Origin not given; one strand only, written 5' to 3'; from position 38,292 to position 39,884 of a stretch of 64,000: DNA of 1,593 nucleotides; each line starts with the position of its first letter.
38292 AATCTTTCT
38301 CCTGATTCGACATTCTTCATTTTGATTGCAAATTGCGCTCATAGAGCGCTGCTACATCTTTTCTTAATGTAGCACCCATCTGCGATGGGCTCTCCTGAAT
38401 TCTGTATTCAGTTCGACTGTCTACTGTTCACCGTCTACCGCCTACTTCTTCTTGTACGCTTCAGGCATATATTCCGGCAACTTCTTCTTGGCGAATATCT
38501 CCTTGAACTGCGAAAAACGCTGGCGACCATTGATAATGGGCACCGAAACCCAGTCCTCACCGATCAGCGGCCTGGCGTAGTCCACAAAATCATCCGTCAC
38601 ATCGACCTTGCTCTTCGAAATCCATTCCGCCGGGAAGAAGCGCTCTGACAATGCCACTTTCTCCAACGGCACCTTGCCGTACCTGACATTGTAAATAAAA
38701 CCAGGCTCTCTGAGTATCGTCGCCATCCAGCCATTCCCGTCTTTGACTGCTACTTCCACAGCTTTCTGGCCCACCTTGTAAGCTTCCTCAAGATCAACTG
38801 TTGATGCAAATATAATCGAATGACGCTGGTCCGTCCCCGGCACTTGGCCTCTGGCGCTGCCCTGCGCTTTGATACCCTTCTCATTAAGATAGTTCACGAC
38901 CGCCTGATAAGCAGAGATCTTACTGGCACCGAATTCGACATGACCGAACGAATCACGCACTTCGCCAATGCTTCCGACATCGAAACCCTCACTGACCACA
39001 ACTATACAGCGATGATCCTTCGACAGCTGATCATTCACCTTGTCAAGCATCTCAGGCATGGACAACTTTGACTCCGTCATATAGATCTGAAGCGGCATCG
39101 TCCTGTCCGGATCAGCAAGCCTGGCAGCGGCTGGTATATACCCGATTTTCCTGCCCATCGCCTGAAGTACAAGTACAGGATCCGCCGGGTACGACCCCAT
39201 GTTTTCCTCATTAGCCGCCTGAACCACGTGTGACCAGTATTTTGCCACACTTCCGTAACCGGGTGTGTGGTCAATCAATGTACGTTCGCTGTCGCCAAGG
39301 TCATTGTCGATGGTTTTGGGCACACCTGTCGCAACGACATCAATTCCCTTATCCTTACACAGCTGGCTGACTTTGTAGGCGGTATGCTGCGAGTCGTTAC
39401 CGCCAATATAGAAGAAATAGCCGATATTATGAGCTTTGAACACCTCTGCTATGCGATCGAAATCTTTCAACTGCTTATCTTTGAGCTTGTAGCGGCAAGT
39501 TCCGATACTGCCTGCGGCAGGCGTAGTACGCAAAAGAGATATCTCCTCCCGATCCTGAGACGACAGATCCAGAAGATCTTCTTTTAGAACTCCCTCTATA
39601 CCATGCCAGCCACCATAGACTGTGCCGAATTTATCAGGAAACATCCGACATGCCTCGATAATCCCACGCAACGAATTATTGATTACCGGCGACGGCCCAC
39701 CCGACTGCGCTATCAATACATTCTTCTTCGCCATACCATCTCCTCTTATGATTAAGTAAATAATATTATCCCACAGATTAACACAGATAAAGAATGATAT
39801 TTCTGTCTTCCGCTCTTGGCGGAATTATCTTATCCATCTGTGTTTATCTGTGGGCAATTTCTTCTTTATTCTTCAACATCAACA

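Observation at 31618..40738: Hexuronate genes paired with gnd and a LarA-like epimerase instead of uxuA/kdgK/eda: a possible mannonate-to-gluconate bypass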

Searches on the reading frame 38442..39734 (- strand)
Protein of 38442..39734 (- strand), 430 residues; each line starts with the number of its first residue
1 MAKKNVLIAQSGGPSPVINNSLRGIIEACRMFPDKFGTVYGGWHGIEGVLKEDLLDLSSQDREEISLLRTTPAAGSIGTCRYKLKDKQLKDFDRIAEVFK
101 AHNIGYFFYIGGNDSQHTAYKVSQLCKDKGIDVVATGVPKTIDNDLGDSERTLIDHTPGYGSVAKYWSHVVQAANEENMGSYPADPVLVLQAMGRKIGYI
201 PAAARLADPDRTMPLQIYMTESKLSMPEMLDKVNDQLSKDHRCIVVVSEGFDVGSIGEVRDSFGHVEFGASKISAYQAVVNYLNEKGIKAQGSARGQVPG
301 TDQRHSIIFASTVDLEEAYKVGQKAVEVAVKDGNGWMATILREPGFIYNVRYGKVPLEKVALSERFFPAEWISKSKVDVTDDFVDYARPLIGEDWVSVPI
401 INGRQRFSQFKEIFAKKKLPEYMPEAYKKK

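Call 4: search_protein_families(library=pfam, proteins=[window:38442-39734:-])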
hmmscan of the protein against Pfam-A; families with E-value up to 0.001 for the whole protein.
window:38442-39734:- (430 aa): 1 family
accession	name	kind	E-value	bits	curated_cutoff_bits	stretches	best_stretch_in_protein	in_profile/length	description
PF00365.25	PFK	-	1.5e-36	126.6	30.9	1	5-328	1-276/277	Phosphofructokinase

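Call 5: search_protein_families(library=ncbifam, proteins=[window:38442-39734:-])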
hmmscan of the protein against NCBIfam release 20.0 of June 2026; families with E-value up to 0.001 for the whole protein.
window:38442-39734:- (430 aa): 11 families
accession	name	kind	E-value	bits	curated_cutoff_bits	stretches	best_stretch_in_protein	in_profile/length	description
NF010675.0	PRK14072.1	subfamily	9.8e-113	377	273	1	1-420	1-414/416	diphosphate--fructose-6-phosphate 1-phosphotransferase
TIGR02483.1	PFK_mixed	subfamily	2.4e-24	86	430.55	1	8-337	4-308/325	phosphofructokinase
NF002872.1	PRK03202.1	subfamily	4.3e-24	85.1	253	1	6-340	3-290/323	ATP-dependent 6-phosphofructokinase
NF005301.0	PRK06830.1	equivalog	7.6e-23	80.7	400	1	6-264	84-330/445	ATP-dependent 6-phosphofructokinase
NF005482.0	PRK07085.1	subfamily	6.8e-19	67.8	446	1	4-174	74-235/558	diphosphate--fructose-6-phosphate 1-phosphotransferase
TIGR02482.1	PFKA_ATP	equivalog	4.7e-16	58.7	371.35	1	7-261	3-233/301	6-phosphofructokinase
TIGR02477.1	PFKA_PPi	equivalog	8.9e-16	57.4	587.95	1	7-238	71-291/539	diphosphate--fructose-6-phosphate 1-phosphotransferase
NF005121.0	PRK06555.1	equivalog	2.7e-14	52.7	395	1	1-207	1-209/404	pyrophosphate--fructose-6-phosphate 1-phosphotransferase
NF041103.1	PFKA_PPi_Ttgales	equivalog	2.7e-13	49.7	550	1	8-200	3-181/407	diphosphate--fructose-6-phosphate 1-phosphotransferase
NF010674.0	PRK14071.1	equivalog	3.2e-12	46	544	1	3-331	4-312/360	ATP-dependent 6-phosphofructokinase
TIGR02478.1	6PF1K_euk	equivalog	3.9e-10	38.6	708.4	1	3-328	389-676/744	6-phosphofructokinase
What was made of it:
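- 38442..39734 (-): PFK-family (PfkA-type) enzyme, 430 aa, with a PPi-type signature. Proposed kinase of the pathway; the rival reading is an F6P/S7P 1-kinase. PF00365 and NF010675 at 377 bits (calls 4, 5).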

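Call 23: search_solved_structures(query=window:38442-39734:-, show_alignments=3)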
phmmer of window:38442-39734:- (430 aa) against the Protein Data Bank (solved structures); distinct sequences matched with E-value up to 0.001: 17.
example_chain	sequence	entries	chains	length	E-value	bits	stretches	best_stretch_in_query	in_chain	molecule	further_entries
3hno_A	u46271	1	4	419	5.1e-72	246.5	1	1-420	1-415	Pyrophosphate-dependent phosphofructokinase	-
3k2q_A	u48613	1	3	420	9.4e-72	245.6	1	1-419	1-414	Pyrophosphate-dependent phosphofructokinase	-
2hig_A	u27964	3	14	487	7.7e-14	54.9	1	95-253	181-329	6-phospho-1-fructokinase | 6-phospho-1-fructokinase (ATP-dependent phosphofructokinase) | ATP-dependent 6-phosphofructokinase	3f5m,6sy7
6qu3_A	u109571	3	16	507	8.3e-14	54.7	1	95-253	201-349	ATP-dependent 6-phosphofructokinase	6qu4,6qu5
1kzh_A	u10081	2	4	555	6.6e-13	51.8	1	5-251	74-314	phosphofructokinase | diphosphate--fructose-6-phosphate 1-phosphotransferase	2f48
5xoe_A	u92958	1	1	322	1.2e-10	44.3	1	4-251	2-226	ATP-dependent 6-phosphofructokinase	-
5xz6_A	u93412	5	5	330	1.3e-10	44.2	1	4-251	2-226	ATP-dependent 6-phosphofructokinase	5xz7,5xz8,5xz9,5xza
4i4i_A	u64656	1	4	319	1.1e-06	31.3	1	5-254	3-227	6-phosphofructokinase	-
4i36_A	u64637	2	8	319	1.7e-06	30.7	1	5-254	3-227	6-phosphofructokinase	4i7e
3pfk_A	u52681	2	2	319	1.7e-06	30.6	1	5-254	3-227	PHOSPHOFRUCTOKINASE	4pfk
3u39_A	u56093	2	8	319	1.8e-06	30.6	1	5-254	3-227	6-phosphofructokinase | PHOSPHOFRUCTOKINASE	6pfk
1mto_A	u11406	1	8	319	1.8e-06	30.6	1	5-254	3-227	6-phosphofructokinase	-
1zxx_A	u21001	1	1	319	4.1e-05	26.1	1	4-251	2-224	6-phosphofructokinase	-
1pfk_A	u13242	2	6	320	5.7e-05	25.6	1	5-249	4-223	PHOSPHOFRUCTOKINASE | 6-PHOSPHOFRUCTOKINASE ISOZYME I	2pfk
10oj_A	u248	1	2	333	6.1e-05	25.5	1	4-249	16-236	ATP-dependent 6-phosphofructokinase isozyme 1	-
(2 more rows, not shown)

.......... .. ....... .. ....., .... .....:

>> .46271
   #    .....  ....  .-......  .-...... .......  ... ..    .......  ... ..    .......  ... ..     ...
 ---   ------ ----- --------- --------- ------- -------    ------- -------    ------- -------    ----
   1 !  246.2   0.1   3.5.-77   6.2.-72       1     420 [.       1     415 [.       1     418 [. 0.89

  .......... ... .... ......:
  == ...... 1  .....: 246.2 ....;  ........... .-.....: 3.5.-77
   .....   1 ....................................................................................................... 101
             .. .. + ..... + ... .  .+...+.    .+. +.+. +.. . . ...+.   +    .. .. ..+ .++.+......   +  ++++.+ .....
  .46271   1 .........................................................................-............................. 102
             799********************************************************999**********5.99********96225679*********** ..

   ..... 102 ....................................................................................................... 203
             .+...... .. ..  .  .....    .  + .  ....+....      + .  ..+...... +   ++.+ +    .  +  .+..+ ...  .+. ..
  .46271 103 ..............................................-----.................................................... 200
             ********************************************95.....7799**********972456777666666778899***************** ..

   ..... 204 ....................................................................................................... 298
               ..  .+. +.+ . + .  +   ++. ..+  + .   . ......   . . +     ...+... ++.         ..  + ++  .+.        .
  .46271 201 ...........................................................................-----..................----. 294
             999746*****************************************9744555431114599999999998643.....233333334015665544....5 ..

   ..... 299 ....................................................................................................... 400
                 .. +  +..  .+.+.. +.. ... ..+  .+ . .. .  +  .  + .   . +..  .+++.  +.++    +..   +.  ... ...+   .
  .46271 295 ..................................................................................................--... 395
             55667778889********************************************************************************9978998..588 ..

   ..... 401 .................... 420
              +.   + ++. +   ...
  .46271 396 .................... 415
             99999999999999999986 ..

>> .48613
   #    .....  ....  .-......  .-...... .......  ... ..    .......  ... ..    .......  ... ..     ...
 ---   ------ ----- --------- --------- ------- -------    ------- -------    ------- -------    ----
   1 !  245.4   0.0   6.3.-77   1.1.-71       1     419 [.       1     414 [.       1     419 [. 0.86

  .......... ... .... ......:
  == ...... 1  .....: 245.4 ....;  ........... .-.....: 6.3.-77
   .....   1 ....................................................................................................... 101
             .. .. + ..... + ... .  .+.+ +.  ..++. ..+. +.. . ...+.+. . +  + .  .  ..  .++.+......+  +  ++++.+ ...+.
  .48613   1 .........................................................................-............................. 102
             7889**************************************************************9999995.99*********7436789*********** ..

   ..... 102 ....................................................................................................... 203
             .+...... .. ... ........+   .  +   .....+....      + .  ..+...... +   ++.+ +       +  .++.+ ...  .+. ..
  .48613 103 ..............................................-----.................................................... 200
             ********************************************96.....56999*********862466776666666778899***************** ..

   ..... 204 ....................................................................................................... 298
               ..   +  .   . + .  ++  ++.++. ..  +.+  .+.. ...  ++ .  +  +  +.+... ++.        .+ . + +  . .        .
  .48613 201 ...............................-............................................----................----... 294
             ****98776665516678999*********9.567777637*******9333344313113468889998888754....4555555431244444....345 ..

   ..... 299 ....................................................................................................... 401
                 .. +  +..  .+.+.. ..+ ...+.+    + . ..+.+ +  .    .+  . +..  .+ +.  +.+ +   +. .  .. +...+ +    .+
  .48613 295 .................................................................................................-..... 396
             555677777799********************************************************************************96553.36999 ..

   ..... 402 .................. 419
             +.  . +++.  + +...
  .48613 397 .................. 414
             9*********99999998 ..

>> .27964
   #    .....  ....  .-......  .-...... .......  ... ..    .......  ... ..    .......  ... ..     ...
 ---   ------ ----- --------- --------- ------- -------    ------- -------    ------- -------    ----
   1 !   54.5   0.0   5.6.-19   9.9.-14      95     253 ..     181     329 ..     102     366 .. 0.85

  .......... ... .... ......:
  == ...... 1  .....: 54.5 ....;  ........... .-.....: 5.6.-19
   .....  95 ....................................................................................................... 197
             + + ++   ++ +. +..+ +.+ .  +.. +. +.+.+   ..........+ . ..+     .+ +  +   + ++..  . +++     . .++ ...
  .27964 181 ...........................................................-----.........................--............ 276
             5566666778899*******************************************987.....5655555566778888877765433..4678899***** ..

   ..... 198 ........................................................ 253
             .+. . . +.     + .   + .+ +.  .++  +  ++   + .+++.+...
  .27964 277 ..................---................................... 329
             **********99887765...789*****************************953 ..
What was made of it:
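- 38442..39734 (-): By HMMER score and alignment it is closest, among solved structures, to PDB 3hno/3k2q (call 23).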

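Call 25: find_related_loci(query=window:38442-39734:-, collection=metagenome_contigs, flank=8000)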
Query window:38442-39734:- (430 aa) in metagenome_contigs; peptide patterns used: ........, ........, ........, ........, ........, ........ (x = any residue, [..] = any of these).
189 stretches matched a pattern; 60 encode a relative of the query (tblastn E <= 1e-3); 60 distinct loci.
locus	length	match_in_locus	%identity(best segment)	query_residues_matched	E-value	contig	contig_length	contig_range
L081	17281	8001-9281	78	4-430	0e+0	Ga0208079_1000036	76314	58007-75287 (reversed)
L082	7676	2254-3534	78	4-430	0e+0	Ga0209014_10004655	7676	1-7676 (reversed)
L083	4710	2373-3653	78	4-430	0e+0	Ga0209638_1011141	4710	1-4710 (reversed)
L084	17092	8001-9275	77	4-428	0e+0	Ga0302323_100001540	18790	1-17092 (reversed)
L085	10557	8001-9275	77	4-428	0e+0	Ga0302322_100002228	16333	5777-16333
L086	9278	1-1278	77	5-430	0e+0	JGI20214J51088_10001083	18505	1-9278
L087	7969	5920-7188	78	4-426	0e+0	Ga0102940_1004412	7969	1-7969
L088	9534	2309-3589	76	4-430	0e+0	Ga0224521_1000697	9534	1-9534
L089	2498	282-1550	77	4-426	0e+0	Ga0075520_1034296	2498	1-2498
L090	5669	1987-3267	76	4-430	0e+0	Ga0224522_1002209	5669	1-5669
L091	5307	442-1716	77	4-428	0e+0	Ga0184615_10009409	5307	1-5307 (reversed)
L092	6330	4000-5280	76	4-430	0e+0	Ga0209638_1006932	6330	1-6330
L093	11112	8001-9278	76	4-429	0e+0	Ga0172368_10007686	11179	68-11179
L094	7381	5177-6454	76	4-429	0e+0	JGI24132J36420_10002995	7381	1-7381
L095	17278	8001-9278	76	4-429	0e+0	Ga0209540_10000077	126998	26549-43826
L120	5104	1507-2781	72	3-427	0e+0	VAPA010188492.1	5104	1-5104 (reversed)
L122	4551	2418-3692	71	3-427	0e+0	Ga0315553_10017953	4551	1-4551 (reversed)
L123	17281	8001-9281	68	4-430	0e+0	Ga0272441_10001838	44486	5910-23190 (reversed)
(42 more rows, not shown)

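Call 48: search_protein_representatives(protein=window:38442-39734:-)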
Query: 430 residues. Proteins with E-value up to 0.001 (for the whole library): 4259; up to 1e-10: 1789; up to 1e-30: 516. The best 150 are listed.
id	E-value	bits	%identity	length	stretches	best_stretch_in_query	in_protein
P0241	3.7e-173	592.9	60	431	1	3-428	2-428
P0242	3.1e-169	580.0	63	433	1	4-427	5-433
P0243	8.5e-121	420.4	68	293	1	3-272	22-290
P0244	2.4e-118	412.4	58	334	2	157-419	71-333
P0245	1.0e-117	410.3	51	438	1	3-426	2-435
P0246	3.9e-115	401.8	56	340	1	4-324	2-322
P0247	1.5e-111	389.9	51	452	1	3-428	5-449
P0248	3.2e-105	369.1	71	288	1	2-226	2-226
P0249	1.1e-102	360.8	67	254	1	180-429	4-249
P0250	1.4e-100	353.8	57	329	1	50-375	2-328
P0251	1.5e-96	340.6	48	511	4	66-223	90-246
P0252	2.3e-93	330.1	66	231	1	2-212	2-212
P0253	1.4e-91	324.2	61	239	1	190-426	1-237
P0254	2.4e-82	293.8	50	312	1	124-424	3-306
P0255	2.1e-77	277.5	65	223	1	22-210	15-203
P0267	4.0e-69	250.2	37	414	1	1-394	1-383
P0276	2.1e-64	234.7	36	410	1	3-399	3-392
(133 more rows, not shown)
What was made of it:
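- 38442..39734 (-): It forms a distinct subfamily (call 48).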

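Call 60: find_encoding_contigs(protein=P0267, flank=8000, max_places=4)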
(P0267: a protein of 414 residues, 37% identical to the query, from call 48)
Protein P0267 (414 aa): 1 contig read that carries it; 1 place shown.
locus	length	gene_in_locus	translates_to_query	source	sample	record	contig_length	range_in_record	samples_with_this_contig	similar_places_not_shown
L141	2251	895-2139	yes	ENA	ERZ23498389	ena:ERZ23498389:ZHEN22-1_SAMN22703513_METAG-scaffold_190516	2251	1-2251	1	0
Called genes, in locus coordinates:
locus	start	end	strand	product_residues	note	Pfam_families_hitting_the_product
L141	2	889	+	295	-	?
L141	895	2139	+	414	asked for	PF00365:PFK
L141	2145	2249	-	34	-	?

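Call 61: find_encoding_contigs(protein=P0245, flank=8000, max_places=4)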
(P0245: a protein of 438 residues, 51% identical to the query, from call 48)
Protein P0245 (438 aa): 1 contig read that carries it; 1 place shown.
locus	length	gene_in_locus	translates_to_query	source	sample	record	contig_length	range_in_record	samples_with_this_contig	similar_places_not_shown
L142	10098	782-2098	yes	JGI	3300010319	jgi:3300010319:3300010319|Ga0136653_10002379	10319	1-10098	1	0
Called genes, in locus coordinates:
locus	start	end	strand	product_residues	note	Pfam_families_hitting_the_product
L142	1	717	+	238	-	?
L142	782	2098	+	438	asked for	PF00365:PFK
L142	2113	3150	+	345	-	-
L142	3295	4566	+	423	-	PF09861:Lar_N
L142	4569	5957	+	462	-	PF16257:UxaE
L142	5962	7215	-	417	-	PF23981:DUF7305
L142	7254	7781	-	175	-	PF07963:N_methyl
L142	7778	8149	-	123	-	PF07963:N_methyl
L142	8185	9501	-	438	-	PF03958:Secretin_N, PF00263:Secretin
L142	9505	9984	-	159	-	-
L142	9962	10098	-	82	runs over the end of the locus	-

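Call 62: find_encoding_contigs(protein=P0276, flank=8000, max_places=4)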
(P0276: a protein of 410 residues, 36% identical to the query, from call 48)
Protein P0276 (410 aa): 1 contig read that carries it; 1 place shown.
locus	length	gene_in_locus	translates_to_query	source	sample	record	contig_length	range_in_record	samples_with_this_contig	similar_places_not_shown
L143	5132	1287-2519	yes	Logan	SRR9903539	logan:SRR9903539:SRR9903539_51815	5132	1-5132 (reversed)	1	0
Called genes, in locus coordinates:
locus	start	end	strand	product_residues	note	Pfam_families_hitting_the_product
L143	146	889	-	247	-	-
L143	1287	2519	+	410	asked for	PF00365:PFK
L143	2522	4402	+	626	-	-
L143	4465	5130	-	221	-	?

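Call 63: find_encoding_contigs(protein=P0247, flank=8000, max_places=4)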
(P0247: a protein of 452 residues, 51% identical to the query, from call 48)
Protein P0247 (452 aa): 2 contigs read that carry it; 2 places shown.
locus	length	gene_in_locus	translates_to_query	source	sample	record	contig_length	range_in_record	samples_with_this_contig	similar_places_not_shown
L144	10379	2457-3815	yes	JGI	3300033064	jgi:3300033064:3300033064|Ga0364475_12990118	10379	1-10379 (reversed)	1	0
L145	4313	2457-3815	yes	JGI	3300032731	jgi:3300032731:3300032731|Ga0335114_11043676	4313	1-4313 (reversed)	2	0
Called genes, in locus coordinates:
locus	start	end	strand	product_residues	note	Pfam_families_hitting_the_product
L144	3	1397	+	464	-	?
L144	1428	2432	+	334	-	-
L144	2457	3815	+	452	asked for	PF00365:PFK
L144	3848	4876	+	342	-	-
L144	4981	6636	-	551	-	PF03485:Arg_tRNA_synt_N, PF00750:tRNA-synt_1d, PF01921:tRNA-synt_1f (faint), PF09334:tRNA-synt_1g (faint), PF05746:DALR_1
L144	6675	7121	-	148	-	PF13404:HTH_AsnC-type, PF13412:HTH_24, PF01037:AsnC_trans_reg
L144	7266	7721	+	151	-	PF01037:AsnC_trans_reg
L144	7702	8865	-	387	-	PF00206:Lyase_1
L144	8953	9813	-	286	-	-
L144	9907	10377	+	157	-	?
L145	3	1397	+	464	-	?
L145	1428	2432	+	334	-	-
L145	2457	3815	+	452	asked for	PF00365:PFK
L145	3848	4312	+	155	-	?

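Call 67: search_protein_families(library=pfam, proteins=[L144:3848-4876:+, L144:1428-2432:+, L142:2113-3150:+, L143:2522-4402:+, L143:146-889:-, L141:2-889:+, L144:8953-9813:-, L142:1-717:+], max_evalue=0.01)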
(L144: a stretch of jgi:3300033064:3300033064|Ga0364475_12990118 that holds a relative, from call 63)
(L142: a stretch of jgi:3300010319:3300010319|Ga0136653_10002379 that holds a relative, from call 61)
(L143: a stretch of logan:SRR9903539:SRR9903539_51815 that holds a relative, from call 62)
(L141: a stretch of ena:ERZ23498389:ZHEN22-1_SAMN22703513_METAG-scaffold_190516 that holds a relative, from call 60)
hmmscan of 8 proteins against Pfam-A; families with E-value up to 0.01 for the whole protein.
L144:3848-4876:+ (342 aa): 0 families

L144:1428-2432:+ (334 aa): 2 families
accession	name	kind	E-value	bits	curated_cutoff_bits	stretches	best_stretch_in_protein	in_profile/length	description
PF00702.32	Hydrolase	-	0.00023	22.1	26.4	1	131-256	45-183/191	haloacid dehalogenase-like hydrolase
PF12710.13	HAD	-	0.0011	19.8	27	1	171-256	86-184/189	haloacid dehalogenase-like hydrolase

L142:2113-3150:+ (345 aa): 1 family
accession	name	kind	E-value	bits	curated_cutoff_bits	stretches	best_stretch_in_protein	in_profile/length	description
PF13419.12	HAD_2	-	0.00013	22.6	23.8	1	168-257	76-170/178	Haloacid dehalogenase-like hydrolase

L143:2522-4402:+ (626 aa): 1 family
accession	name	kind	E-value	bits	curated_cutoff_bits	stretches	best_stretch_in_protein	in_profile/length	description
PF13432.12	TPR_16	-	0.00066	20.5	32.7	1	544-605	10-64/65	Tetratricopeptide repeat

L143:146-889:- (247 aa): 1 family
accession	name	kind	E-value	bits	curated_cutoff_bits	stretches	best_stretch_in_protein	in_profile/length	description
PF12804.13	NTP_transf_3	-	0.00052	20.7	27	1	8-116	6-96/160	MobA-like NTP transferase domain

L141:2-889:+ (295 aa): 1 family
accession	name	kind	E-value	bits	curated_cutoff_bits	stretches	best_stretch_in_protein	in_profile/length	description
PF00535.33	Glycos_transf_2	-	0.0052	17.2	23.3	1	15-127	2-108/168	Glycosyl transferase family 2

L144:8953-9813:- (286 aa): 0 families

L142:1-717:+ (238 aa): 1 family
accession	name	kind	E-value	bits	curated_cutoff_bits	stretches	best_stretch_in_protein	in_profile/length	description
PF00393.24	6PGD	-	2.3e-61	208.2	27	1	3-216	81-283/290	6-phosphogluconate dehydrogenase, C-terminal domain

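Call 80: search_protein_families(library=ncbifam, proteins=[L142:3295-4566:+], max_evalue=1e-10)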
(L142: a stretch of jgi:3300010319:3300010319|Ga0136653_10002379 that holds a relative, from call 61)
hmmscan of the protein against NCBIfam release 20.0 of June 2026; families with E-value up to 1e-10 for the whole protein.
L142:3295-4566:+ (423 aa): 5 families
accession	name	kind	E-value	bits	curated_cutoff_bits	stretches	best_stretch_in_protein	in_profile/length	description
NF052594.1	NPN_18_hexonate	equivalog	4.8e-54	183.6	500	1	16-397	9-384/411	nickel-dependent putative hexonate epimerase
NF052593.1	NPN_racem_MAR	equivalog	1.9e-30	105.8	500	1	32-302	57-313/415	nickel-dependent malate racemase, LarAH6 family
NF052595.1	NPN_LarAH5_MAR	equivalog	1.9e-22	79.8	462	1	31-409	54-412/415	nickel-dependent malate racemase, LarAH5 family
NF033504.2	Ni_dep_LarA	equivalog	5.8e-20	71.4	460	1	33-301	61-315/422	nickel-dependent lactate racemase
NF052525.1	NPN_LarAH10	equivalog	1.9e-17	63.1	540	1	33-300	60-322/426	NPN-dependent 2-hydroxyacid racemase, LarAH10 family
